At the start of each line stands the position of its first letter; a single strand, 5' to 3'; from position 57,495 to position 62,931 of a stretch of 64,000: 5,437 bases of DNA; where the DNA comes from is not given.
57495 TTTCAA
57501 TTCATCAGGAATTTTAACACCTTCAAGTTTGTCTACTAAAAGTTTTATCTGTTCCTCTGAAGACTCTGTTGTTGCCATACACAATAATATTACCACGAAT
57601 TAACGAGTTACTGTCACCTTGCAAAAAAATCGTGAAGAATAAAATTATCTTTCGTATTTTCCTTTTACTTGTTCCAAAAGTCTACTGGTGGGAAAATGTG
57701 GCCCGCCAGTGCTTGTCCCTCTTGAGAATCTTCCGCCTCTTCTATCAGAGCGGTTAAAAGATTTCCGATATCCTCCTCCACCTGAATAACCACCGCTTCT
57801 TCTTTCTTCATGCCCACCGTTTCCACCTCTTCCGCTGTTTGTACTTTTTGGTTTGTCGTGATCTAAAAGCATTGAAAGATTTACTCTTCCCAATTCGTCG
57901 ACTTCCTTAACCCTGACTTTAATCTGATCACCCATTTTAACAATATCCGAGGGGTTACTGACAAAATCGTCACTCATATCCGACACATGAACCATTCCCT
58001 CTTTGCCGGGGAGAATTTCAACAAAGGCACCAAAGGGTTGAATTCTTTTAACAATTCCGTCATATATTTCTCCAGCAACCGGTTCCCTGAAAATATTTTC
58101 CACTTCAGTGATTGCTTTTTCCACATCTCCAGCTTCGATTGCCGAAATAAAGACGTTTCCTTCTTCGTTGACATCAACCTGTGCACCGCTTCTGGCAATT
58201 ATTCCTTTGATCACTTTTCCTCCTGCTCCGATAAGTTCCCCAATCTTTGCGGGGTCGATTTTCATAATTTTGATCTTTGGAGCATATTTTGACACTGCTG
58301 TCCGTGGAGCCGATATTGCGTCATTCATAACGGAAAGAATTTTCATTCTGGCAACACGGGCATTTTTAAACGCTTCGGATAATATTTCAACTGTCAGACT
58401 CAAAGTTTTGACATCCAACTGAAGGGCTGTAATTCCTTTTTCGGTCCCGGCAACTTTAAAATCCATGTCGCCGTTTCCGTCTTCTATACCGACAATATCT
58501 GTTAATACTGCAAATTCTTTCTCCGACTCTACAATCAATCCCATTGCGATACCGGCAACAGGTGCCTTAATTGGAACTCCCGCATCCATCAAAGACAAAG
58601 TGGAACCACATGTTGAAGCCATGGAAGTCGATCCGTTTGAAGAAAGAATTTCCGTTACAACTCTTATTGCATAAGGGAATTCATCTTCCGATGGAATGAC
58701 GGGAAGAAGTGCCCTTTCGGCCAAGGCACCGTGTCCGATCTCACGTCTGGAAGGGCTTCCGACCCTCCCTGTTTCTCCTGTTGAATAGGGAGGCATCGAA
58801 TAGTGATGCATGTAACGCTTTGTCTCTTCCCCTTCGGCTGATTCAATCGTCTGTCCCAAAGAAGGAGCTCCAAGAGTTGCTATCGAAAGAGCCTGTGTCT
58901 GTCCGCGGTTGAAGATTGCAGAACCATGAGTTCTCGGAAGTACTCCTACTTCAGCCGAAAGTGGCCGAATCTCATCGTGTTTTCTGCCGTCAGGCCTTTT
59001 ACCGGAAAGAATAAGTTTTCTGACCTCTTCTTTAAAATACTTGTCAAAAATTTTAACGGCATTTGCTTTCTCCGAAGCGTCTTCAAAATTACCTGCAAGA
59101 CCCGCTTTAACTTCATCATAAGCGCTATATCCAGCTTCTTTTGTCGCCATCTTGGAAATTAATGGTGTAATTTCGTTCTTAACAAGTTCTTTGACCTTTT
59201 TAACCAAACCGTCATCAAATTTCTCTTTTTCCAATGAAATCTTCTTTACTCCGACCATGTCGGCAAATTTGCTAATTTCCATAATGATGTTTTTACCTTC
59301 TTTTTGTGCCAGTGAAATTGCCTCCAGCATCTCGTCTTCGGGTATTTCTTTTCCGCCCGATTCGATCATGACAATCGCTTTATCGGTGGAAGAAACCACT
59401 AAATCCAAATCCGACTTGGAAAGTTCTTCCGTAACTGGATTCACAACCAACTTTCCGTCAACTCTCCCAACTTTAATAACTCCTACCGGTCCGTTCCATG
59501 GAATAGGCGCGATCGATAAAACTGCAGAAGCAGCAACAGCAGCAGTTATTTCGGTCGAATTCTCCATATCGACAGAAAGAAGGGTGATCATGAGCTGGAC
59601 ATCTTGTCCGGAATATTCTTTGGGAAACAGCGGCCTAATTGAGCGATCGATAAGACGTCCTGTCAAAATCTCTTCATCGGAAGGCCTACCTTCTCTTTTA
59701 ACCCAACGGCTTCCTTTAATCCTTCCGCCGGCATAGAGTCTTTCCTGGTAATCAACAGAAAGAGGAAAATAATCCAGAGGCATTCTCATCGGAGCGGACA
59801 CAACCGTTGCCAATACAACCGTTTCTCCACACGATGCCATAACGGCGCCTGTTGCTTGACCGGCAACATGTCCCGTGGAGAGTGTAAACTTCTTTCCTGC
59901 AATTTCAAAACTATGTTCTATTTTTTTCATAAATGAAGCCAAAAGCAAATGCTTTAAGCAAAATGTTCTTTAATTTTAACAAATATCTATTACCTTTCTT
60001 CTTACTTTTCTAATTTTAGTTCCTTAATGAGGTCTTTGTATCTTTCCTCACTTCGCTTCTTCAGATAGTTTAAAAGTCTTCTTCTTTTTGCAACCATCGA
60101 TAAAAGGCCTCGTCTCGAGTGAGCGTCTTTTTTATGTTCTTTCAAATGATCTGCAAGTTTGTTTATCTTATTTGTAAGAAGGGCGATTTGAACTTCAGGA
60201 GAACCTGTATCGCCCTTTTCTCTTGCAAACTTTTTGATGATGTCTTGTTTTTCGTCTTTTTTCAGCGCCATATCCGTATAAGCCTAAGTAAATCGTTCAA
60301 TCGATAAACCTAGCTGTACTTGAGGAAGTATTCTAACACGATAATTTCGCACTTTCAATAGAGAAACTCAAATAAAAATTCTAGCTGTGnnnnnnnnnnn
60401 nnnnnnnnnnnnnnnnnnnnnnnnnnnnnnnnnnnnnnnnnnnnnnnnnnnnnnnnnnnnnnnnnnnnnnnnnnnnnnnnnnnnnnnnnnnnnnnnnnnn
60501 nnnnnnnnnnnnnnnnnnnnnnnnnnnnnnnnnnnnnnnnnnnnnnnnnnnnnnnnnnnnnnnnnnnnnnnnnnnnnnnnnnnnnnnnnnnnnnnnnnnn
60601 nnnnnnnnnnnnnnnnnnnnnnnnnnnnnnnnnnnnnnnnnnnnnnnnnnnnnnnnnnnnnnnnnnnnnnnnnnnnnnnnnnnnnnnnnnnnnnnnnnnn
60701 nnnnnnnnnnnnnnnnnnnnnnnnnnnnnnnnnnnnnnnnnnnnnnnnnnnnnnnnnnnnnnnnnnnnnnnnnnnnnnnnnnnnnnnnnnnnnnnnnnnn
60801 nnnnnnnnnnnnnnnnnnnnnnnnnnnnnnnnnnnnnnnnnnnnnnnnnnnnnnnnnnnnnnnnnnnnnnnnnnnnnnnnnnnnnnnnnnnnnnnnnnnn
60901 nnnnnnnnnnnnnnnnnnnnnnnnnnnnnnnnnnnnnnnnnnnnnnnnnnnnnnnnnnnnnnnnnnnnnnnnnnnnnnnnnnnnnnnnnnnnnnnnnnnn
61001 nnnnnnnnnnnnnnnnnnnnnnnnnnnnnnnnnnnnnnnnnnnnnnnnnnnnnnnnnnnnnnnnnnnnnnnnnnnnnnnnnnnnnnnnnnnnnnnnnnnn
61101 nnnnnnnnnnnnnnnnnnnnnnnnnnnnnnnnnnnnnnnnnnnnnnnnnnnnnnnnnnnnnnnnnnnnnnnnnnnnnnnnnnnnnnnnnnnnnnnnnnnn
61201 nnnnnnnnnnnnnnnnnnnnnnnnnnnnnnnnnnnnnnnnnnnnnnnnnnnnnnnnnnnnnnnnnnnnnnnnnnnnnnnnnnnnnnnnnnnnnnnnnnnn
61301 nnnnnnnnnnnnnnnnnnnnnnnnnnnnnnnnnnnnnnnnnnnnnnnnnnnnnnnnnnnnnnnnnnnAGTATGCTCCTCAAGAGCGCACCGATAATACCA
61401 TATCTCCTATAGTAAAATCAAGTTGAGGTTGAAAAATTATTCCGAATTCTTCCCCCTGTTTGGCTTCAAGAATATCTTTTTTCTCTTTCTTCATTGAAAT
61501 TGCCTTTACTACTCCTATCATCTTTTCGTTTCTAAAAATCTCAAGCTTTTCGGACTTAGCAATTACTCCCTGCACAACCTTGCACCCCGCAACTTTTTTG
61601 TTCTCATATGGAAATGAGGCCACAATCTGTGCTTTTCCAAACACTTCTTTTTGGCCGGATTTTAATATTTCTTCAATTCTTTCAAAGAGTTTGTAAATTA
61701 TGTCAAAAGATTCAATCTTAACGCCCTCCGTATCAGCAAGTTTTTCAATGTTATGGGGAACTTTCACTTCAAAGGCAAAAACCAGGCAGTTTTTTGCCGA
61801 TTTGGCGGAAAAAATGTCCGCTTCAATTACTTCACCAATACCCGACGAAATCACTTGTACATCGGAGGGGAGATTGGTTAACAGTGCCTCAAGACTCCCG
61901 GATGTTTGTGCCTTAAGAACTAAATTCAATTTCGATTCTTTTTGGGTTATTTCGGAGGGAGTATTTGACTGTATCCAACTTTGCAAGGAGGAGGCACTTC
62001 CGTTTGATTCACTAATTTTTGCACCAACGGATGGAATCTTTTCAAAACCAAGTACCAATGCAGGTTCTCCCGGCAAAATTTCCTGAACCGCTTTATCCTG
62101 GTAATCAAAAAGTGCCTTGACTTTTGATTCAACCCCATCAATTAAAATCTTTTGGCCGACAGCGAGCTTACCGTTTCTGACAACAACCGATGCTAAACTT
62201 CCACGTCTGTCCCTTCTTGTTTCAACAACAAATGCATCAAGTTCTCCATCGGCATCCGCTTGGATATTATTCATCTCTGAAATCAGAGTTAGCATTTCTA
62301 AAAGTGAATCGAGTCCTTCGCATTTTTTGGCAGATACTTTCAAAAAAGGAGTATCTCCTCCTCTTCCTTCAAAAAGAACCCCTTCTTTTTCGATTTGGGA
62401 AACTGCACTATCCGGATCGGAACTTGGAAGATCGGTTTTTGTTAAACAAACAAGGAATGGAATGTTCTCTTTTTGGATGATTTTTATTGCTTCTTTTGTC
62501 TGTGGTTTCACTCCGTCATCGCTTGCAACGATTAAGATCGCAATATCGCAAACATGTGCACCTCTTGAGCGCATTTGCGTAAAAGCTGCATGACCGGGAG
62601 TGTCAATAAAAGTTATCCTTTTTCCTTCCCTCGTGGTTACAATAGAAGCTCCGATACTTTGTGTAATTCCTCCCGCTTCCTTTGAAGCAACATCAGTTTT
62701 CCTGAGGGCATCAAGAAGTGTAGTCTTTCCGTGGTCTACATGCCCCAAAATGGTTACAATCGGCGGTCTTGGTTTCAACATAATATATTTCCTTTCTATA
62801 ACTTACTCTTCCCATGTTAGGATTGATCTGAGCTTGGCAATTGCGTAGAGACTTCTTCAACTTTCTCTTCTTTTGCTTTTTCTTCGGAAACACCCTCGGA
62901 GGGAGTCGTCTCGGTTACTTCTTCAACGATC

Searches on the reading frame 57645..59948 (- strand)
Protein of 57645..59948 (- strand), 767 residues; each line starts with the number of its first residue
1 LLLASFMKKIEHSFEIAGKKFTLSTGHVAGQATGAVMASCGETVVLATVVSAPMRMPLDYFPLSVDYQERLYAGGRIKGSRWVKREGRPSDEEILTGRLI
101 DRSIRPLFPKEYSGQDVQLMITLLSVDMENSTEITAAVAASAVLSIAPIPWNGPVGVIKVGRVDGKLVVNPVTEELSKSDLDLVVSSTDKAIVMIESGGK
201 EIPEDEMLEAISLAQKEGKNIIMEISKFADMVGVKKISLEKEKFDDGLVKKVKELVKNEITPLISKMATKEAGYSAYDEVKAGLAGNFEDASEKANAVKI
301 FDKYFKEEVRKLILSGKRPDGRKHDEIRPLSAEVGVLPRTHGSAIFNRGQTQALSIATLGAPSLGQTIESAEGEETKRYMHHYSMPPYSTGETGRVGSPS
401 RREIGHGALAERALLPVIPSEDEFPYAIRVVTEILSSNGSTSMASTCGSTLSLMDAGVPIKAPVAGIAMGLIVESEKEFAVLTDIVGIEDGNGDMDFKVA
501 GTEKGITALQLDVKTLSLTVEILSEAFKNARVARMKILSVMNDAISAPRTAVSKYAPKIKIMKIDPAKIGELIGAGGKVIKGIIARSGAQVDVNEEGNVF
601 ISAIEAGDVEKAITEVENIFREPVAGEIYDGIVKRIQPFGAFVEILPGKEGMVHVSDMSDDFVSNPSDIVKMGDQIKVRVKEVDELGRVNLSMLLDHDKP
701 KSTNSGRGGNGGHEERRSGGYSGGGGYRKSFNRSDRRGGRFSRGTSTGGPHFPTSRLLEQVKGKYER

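Call 30: search_protein_families(library=pfam, proteins=[window:57645-59948:-], max_evalue=0.00001)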
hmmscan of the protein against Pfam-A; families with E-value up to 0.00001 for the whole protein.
window:57645-59948:- (767 aa): 5 families
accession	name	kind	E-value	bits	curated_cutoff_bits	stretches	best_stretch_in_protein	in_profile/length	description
PF01138.27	RNase_PH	-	1.5e-52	177.9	25.5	2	326-459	1-130/130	3' exoribonuclease family, domain 1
PF03725.20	RNase_PH_C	-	7.3e-22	77.5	20.8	1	153-216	1-66/67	3' exoribonuclease family, domain 2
PF00575.29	S1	-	8e-19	68.2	22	1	623-693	2-73/74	S1 RNA binding domain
PF00013.35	KH_1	-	6.7e-08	32.6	21.5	1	561-617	3-65/66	KH domain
PF23459.1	S1_RRP5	-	1.5e-06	29.1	27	1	625-686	3-64/72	RRP5 S1 domain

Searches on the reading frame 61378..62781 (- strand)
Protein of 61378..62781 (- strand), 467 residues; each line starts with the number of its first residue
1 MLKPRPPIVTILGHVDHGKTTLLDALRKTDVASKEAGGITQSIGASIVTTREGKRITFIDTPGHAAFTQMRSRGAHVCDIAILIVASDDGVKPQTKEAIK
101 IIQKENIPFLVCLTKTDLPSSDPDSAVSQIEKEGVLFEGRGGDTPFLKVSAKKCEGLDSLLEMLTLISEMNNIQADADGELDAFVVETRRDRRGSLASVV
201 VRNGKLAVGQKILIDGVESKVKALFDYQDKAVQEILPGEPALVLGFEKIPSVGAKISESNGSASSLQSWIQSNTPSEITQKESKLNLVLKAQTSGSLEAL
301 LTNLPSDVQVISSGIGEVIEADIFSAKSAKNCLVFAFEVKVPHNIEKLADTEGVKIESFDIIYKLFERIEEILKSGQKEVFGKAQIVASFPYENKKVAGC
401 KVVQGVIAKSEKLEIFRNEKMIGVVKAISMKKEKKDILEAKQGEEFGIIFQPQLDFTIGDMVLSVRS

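Call 30: search_protein_families(library=pfam, proteins=[window:61378-62781:-], max_evalue=0.00001)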
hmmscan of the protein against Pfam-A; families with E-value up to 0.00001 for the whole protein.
window:61378-62781:- (467 aa): 5 families
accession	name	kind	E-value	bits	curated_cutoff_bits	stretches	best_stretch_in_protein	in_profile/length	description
PF00009.33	GTP_EFTU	-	1.8e-37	129.2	26.5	1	8-165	5-183/188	Elongation factor Tu GTP binding domain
PF11987.13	IF-2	-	7.2e-22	77.9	27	1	276-370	17-117/117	Translation-initiation factor 2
PF22042.2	EF-G_D2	-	1.6e-12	47.8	27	1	182-258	3-83/84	Elongation factor G domain 2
PF01926.29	MMR_HSR1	-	3.1e-12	47.1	21.9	1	9-115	2-113/113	50S ribosome-binding GTPase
PF03144.31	GTP_EFTU_D2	-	1.6e-06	28.9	30.3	0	396-442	2-52/73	Elongation factor Tu domain 2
